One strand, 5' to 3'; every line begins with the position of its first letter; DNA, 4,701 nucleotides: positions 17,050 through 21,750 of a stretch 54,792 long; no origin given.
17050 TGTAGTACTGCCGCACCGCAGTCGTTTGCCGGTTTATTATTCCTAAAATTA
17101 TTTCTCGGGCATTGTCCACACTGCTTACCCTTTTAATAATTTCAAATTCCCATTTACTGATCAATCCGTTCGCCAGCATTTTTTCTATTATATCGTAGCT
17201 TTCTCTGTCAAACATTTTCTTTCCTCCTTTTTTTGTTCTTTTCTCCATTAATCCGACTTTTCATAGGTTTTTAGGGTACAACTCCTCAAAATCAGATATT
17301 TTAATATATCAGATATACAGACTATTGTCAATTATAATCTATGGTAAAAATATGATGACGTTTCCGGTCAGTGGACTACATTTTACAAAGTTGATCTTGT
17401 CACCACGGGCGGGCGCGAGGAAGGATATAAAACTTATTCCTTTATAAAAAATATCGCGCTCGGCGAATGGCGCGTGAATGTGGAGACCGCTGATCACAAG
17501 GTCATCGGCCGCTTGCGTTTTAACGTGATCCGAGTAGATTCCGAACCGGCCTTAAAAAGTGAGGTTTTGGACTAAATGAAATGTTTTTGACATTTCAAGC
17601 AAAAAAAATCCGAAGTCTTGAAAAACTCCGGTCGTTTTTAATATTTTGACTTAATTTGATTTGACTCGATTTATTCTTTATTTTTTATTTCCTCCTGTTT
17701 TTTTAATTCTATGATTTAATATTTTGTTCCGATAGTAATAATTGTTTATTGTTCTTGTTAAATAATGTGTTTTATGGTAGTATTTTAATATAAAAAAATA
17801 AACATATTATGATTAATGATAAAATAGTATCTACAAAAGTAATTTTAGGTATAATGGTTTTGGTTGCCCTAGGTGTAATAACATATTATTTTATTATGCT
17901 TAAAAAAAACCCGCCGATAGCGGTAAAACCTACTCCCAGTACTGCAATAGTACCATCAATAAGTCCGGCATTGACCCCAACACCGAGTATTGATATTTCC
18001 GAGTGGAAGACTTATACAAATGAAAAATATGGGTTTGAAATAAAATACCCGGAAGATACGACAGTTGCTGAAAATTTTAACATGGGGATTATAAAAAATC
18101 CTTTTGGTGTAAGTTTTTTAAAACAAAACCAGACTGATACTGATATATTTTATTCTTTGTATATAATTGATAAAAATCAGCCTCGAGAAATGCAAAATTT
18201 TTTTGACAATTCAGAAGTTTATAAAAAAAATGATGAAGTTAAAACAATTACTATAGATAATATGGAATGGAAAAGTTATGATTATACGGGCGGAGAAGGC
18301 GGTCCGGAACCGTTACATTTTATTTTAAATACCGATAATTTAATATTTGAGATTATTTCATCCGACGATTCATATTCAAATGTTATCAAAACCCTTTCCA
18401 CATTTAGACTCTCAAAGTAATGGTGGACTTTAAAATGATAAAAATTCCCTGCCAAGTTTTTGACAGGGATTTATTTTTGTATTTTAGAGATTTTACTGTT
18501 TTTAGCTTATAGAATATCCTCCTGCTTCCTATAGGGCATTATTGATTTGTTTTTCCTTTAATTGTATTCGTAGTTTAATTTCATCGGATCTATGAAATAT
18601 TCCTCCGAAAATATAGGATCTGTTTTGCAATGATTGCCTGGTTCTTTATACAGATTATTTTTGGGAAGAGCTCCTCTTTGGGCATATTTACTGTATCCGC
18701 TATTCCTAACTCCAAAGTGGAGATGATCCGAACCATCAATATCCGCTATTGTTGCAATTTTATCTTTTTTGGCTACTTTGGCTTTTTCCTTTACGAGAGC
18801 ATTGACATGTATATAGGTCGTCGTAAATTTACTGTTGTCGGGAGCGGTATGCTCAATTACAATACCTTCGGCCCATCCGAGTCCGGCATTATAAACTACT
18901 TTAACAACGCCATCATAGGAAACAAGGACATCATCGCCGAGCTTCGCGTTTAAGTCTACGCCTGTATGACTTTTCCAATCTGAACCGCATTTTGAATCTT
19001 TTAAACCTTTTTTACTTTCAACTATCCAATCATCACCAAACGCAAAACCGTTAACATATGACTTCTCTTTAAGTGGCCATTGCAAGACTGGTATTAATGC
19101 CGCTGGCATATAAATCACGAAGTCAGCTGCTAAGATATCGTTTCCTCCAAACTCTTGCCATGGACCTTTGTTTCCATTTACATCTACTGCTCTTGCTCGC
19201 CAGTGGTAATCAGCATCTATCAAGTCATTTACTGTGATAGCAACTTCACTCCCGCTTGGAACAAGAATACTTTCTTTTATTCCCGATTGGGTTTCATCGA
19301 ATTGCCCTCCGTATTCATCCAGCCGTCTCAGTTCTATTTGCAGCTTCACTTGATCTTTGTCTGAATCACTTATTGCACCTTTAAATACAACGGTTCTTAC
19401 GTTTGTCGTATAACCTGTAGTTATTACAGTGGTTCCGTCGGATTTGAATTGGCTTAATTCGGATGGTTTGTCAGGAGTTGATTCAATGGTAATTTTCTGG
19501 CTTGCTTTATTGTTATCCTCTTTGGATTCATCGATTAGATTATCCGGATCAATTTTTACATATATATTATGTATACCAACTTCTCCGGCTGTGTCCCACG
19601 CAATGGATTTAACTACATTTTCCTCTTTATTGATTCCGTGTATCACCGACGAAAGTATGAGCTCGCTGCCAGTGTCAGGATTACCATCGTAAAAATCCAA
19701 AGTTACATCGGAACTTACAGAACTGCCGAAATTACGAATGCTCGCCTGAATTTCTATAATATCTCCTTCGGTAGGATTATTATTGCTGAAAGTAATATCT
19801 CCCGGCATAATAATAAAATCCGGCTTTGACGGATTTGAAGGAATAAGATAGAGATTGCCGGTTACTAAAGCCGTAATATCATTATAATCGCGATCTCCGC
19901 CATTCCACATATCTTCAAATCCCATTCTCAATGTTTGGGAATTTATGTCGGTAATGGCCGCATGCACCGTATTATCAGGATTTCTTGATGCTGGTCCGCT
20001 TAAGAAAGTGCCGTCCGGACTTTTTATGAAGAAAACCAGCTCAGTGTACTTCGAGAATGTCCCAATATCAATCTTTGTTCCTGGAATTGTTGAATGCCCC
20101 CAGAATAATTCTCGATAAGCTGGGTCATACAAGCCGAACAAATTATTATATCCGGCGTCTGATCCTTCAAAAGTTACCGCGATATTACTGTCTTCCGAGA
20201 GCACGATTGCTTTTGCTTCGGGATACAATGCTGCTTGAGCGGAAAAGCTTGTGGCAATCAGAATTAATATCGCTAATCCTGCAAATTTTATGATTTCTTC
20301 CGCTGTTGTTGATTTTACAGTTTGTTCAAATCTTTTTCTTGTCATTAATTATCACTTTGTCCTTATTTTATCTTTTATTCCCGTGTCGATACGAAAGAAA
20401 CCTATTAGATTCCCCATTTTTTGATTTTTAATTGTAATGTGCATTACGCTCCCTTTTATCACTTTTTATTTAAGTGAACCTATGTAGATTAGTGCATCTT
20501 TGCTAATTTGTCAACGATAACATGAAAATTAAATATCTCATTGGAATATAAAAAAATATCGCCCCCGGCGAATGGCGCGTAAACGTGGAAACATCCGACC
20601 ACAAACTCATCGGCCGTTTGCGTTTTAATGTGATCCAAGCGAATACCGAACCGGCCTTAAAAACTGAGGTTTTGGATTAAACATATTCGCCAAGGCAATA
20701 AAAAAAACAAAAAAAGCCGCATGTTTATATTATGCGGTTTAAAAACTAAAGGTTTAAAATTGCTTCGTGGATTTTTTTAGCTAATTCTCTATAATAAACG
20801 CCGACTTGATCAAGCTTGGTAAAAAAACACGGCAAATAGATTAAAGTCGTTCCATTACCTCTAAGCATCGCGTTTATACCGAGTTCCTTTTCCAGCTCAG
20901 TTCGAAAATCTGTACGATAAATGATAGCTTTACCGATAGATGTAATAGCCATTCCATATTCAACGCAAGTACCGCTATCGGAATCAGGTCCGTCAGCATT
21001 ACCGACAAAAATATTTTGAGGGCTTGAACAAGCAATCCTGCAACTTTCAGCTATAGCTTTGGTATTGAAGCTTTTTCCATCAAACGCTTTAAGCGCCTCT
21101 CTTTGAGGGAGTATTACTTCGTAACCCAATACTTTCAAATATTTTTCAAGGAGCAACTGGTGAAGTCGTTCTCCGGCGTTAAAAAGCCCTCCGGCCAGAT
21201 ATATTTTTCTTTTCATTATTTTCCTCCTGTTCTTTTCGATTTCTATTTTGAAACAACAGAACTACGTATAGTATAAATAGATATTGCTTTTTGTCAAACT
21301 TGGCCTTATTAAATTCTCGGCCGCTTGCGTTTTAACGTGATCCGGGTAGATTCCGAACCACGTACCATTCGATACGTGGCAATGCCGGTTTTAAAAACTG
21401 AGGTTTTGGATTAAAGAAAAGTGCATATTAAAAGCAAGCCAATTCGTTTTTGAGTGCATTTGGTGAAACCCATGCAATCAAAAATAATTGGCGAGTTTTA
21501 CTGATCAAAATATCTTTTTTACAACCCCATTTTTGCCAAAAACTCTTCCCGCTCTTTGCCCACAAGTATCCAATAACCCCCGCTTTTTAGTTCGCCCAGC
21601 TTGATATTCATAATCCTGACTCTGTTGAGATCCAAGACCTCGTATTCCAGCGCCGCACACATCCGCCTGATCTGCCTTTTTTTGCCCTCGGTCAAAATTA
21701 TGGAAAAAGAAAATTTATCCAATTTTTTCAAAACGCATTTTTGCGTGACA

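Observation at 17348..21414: Three diverged, frame-preserving copies of one gene's 3' end act as direct repeats bracketing two cargo modules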

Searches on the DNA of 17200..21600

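Call 83: search_rna_families(source=window, start=17200, end=21600, threshold=evalue, max_evalue=1)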
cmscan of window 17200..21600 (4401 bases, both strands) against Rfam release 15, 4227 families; matches with E-value up to 1: 4.
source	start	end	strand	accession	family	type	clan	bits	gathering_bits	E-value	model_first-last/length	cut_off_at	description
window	18406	18480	+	RF02371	PyrG_leader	Cis-reg; leader;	-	31.3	65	0.22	1-78/78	no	PyrG leader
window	18432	18506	-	RF02371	PyrG_leader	Cis-reg; leader;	-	31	65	0.26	1-78/78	no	PyrG leader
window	17596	17684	-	RF00558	L20_leader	Cis-reg; leader;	-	23.2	58.7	0.24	1-127/127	no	Ribosomal protein L20 leader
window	18429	18541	-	RF02442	SpF66_sRNA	Gene; sRNA;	-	20.7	42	0.071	1-239/239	no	Streptococcus sRNA SpF66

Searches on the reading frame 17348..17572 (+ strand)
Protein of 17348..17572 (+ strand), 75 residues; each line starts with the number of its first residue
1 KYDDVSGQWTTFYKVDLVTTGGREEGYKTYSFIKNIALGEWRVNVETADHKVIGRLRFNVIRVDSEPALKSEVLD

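Call 9: search_protein_families(library=pfam, proteins=[window:17348-17572:+], max_evalue=0.01)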
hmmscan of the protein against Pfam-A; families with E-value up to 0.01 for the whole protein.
window:17348-17572:+ (75 aa): 1 family
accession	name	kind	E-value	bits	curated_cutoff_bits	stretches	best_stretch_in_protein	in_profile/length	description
PF11141.13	DUF2914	-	5.8e-10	39.2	23.6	1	19-60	22-62/62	Protein of unknown function (DUF2914)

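Call 10: find_homologous_proteins(query=window:17348-17572:+, max_evalue=0.001)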
Query window:17348-17572:+: no candidate shares three 5-residue words with the query. No homologue found.

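Call 18: find_related_loci(query=A2, collection=genome_contigs, flank=10000)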
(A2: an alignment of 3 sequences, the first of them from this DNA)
Query A2 (75 aa) in genome_contigs; peptide patterns used: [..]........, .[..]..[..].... (x = any residue, [..] = any of these).
48 stretches matched a pattern; 11 encode a relative of the query (tblastn E <= 1e-3); 11 distinct loci.
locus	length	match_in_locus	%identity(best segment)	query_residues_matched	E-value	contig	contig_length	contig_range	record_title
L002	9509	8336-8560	57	1-75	5e-26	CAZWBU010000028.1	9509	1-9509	MAG TPA_asm: uncultured Candidatus Saccharibacteria bacterium isolate SRP119689_co1_331 genome assembly, contig: NODE_11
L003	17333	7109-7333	57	1-75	4e-26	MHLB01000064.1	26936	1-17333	MAG: Candidatus Liptonbacteria bacterium RIFCSPLOWO2_01_FULL_53_13 rifcsplowo2_01_scaffold_9338, whole genome shotgun se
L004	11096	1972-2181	59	1-70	2e-25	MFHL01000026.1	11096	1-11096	MAG: Candidatus Giovannonibacteria bacterium RIFCSPHIGHO2_02_FULL_44_11 rifcsphigho2_02_scaffold_36110, whole genome sho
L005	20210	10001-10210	53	4-73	2e-20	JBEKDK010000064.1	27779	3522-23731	MAG: Candidatus Acidiferrales bacterium isolate SPRUCE 181 SPRUCE_181_64, whole genome shotgun sequence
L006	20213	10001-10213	49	2-73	1e-19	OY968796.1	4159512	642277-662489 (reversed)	MAG: Terriglobia bacterium isolate MFD04463.bin.1.19 genome assembly, chromosome: 1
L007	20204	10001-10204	52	2-70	1e-18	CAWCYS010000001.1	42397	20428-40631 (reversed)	MAG: Terriglobia bacterium isolate MFD09222.bin.2.30 genome assembly, contig: contig_104019, whole genome shotgun sequen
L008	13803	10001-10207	48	4-72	2e-18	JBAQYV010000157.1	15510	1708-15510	MAG: Candidatus Acidiferrales bacterium isolate MFD10881_ilm_asm_bin49 k127_314248, whole genome shotgun sequence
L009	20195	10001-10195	49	2-66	2e-17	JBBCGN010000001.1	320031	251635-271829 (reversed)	MAG: bacterium isolate CoA_maxb_bin.114 s10849.ctg010871l, whole genome shotgun sequence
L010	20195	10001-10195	49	3-67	2e-17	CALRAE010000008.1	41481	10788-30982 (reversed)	MAG: Candidatus Nomurabacteria bacterium isolate MaH-04nov19-216 genome assembly, contig: MaH-04nov19-C2041, whole genom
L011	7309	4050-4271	51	2-75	1e-16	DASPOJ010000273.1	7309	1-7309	MAG TPA_asm: Candidatus Methylomirabilota bacterium isolate SMAG_U12144 k141_1765676, whole genome shotgun sequence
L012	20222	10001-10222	51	2-75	2e-16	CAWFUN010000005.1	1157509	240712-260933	MAG: Terriglobia bacterium isolate MFD05377.bin.2.35 genome assembly, contig: contig_44241, whole genome shotgun sequenc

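Call 21: find_related_loci(query=A2, collection=metagenome_contigs, flank=10000)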
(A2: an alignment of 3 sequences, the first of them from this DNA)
Query A2 (75 aa) in metagenome_contigs; peptide patterns used: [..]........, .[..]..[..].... (x = any residue, [..] = any of these).
59 stretches matched a pattern; 26 encode a relative of the query (tblastn E <= 1e-3); 26 distinct loci.
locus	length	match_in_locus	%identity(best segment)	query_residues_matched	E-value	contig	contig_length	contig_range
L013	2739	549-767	60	1-73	1e-26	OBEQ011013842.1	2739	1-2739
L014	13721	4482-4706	57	1-75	5e-26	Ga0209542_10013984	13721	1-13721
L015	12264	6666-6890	57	1-75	5e-26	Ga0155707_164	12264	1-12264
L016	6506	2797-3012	60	2-73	1e-25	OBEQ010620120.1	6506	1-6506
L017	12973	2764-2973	59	1-70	2e-25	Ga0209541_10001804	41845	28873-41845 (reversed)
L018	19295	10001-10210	59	1-70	2e-25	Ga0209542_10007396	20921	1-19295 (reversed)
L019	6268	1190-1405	56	2-73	6e-23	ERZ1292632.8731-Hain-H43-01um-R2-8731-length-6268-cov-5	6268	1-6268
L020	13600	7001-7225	52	1-75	1e-22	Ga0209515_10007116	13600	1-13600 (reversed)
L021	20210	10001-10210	53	4-73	2e-20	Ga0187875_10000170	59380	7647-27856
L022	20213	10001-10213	50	2-73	2e-19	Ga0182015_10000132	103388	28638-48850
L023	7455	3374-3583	47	4-73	3e-19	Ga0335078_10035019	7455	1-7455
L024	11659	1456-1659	52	2-70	3e-19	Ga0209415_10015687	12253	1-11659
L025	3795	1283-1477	51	9-73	4e-19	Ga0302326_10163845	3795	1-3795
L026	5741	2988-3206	44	1-73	8e-19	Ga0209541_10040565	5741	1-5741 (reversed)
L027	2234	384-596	47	2-73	1e-18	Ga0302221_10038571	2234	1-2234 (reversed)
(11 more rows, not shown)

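Call 29: search_protein_families(library=ncbifam, proteins=[window:17348-17572:+], max_evalue=0.01)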
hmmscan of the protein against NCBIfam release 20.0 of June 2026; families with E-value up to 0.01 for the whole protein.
window:17348-17572:+ (75 aa): 0 families

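Call 65: search_protein_representatives(protein=window:17348-17572:+)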
Query: 75 residues. Proteins with E-value up to 0.001 (for the whole library): 500; up to 1e-10: 13; up to 1e-30: 0. The best 150 are listed.
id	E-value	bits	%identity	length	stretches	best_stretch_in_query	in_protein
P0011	2.5e-15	72.2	51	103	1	2-75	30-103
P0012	6.5e-15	70.9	46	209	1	2-72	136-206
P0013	4.9e-14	68.1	50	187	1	1-72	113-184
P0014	2.0e-12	63.0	48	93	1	8-73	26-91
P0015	2.2e-12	62.9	44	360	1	2-72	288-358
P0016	2.3e-12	62.8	48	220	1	1-71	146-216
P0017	2.9e-12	62.5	46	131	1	2-71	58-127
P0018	8.3e-12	61.0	42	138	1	2-73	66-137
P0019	1.0e-11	60.7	43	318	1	2-73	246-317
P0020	1.6e-11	60.1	45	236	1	1-73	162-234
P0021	4.0e-11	58.9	45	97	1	3-72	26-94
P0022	4.2e-11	58.8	49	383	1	2-74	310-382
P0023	1.0e-10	57.6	43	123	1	2-73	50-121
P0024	1.1e-10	57.5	44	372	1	2-69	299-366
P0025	1.5e-10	57.0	43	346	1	2-71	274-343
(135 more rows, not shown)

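Call 68: find_related_loci(query=A2, collection=viral_contigs, flank=10000)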
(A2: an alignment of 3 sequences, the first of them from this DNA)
Query A2 (75 aa) in viral_contigs; peptide patterns used: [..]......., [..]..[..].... (x = any residue, [..] = any of these).
40 stretches matched a pattern, but none encodes a relative of the query by tblastn (E <= 1e-3).

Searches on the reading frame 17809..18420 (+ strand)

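Call 9: search_protein_families(library=pfam, proteins=[window:17809-18420:+], max_evalue=0.01)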
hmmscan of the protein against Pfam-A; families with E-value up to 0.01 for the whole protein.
window:17809-18420:+ (203 aa): 1 family
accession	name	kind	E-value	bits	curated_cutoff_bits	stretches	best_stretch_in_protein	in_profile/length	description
PF18933.6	PsbP_2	-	0.0016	19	27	1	65-161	43-138/184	PsbP-like protein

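Call 28: search_protein_families(library=phrogs, proteins=[window:17809-18420:+], max_evalue=0.01)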
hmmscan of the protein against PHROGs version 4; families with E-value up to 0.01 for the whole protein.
window:17809-18420:+ (203 aa): 0 families

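Call 29: search_protein_families(library=ncbifam, proteins=[window:17809-18420:+], max_evalue=0.01)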
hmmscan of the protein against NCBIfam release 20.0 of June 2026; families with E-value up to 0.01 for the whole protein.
window:17809-18420:+ (203 aa): 0 families

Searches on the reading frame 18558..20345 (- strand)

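Call 9: search_protein_families(library=pfam, proteins=[window:18558-20345:-], max_evalue=0.01)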
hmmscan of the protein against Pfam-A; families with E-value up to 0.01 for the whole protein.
window:18558-20345:- (595 aa): 3 families
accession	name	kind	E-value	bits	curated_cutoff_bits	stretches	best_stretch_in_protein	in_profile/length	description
PF07705.17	CARDB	-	1.2e-13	51.5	22.7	1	174-282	1-100/101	CARDB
PF01551.29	Peptidase_M23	-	1.9e-12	47.6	28.7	1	459-550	2-91/96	Peptidase family M23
PF13448.11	DUF4114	-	6.7e-08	33.8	27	1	119-163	36-84/85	Domain of unknown function (DUF4114)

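Call 28: search_protein_families(library=phrogs, proteins=[window:18558-20345:-], max_evalue=0.01)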
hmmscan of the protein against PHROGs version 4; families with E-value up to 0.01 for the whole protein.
window:18558-20345:- (595 aa): 4 families
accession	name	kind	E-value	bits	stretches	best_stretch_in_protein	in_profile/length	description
phrog_7767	-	other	3.8e-08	34.3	1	457-550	18-110/194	metallo-endopeptidase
phrog_6700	-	lysis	7e-07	27.5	1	454-563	2620-2728/2898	endolysin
phrog_28394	-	unknown function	0.0008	19.6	1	453-550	196-291/303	-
phrog_36429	-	unknown function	0.00093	18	1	424-550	93-224/1159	-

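Call 29: search_protein_families(library=ncbifam, proteins=[window:18558-20345:-], max_evalue=0.01)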
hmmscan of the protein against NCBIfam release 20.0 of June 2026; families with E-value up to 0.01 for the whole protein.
window:18558-20345:- (595 aa): 7 families
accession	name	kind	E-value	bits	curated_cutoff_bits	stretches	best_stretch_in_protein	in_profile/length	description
NF052324.1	PorU_rel_Nterm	equivalog_domain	4.9e-10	38.2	450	1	170-279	766-879/879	putative type IX secretion system sortase PorU2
NF040883.1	amid_act_ActS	equivalog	4.7e-06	26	375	1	461-548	137-222/242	amidase activator ActS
NF052530.1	Heli_ShapePgp3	exception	5e-06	25.8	300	1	460-550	167-255/270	peptidoglycan metallopeptidase Pgp3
NF008123.1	PRK10871.1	equivalog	3.4e-05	23.4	311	1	461-552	266-355/365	murein hydrolase activator NlpD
NF008652.0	PRK11649.1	equivalog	0.0001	21.2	341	1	459-546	312-397/439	murein DD-endopeptidase MepM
NF053825.1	PdgNdpepShyA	equivalog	0.00088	18.1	700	1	459-546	295-380/425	peptidoglycan DD-endopeptidase ShyA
NF004799.0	PRK06148.1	subfamily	0.0054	14.7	1128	1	457-524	438-507/1015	hypothetical protein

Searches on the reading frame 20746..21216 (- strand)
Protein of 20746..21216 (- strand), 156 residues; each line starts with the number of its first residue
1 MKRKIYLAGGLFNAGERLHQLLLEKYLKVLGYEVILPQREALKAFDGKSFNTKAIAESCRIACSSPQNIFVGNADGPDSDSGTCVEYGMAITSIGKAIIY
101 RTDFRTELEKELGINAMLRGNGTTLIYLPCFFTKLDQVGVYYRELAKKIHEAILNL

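Call 9: search_protein_families(library=pfam, proteins=[window:20746-21216:-], max_evalue=0.01)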
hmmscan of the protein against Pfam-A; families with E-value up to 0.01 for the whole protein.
window:20746-21216:- (156 aa): 2 families
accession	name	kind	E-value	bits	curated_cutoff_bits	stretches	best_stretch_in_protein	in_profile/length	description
PF05014.21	Nuc_deoxyrib_tr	-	3.8e-09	37.1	28.8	1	5-117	1-117/117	Nucleoside 2-deoxyribosyltransferase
PF15891.11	Nuc_deoxyri_tr2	-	2.3e-05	25.1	30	1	3-100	2-100/105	Nucleoside 2-deoxyribosyltransferase like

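Call 28: search_protein_families(library=phrogs, proteins=[window:20746-21216:-], max_evalue=0.01)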
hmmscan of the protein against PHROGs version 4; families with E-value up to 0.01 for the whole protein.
window:20746-21216:- (156 aa): 2 families
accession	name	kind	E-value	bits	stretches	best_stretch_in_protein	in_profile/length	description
phrog_7995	-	DNA, RNA and nucleotide metabolism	0.00013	22.3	1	2-124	21-150/336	nucleoside deoxyribosyltransferase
phrog_1817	-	DNA, RNA and nucleotide metabolism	0.00014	22.5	1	2-94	6-100/192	nucleoside 2-deoxyribosyltransferase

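Call 29: search_protein_families(library=ncbifam, proteins=[window:20746-21216:-], max_evalue=0.01)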
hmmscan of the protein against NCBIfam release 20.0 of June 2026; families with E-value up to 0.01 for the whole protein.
window:20746-21216:- (156 aa): 0 families

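Call 70: find_encoding_contigs(protein=window:20746-21216:-, flank=10000, max_places=10)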
Protein window:20746-21216:- (156 aa): 1 contig read that carries it; 1 place shown.
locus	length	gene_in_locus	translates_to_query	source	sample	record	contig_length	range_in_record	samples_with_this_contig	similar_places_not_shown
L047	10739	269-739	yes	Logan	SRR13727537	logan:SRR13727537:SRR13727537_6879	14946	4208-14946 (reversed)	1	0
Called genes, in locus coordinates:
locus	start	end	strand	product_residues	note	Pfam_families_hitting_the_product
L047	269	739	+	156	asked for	PF05014:Nuc_deoxyrib_tr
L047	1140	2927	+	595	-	PF13448:DUF4114 (weak), PF07705:CARDB, PF01551:Peptidase_M23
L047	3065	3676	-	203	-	-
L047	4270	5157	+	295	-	-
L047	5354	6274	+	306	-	PF00005:ABC_tran, PF13175:AAA_15 (faint), PF13304:AAA_21 (weak)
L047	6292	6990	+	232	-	PF12679:ABC2_membrane_2, PF12730:ABC2_membrane_4, PF13346:ABC2_membrane_5 (weak), PF12698:ABC2_membrane_3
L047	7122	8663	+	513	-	PF23357:DUF7088, PF09822:ABC_transp_aux, PF23355:IFT52_GIFT (weak)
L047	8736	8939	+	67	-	-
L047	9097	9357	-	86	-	-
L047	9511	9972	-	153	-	-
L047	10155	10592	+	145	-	PF04463:2-thiour_desulf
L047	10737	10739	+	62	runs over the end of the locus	-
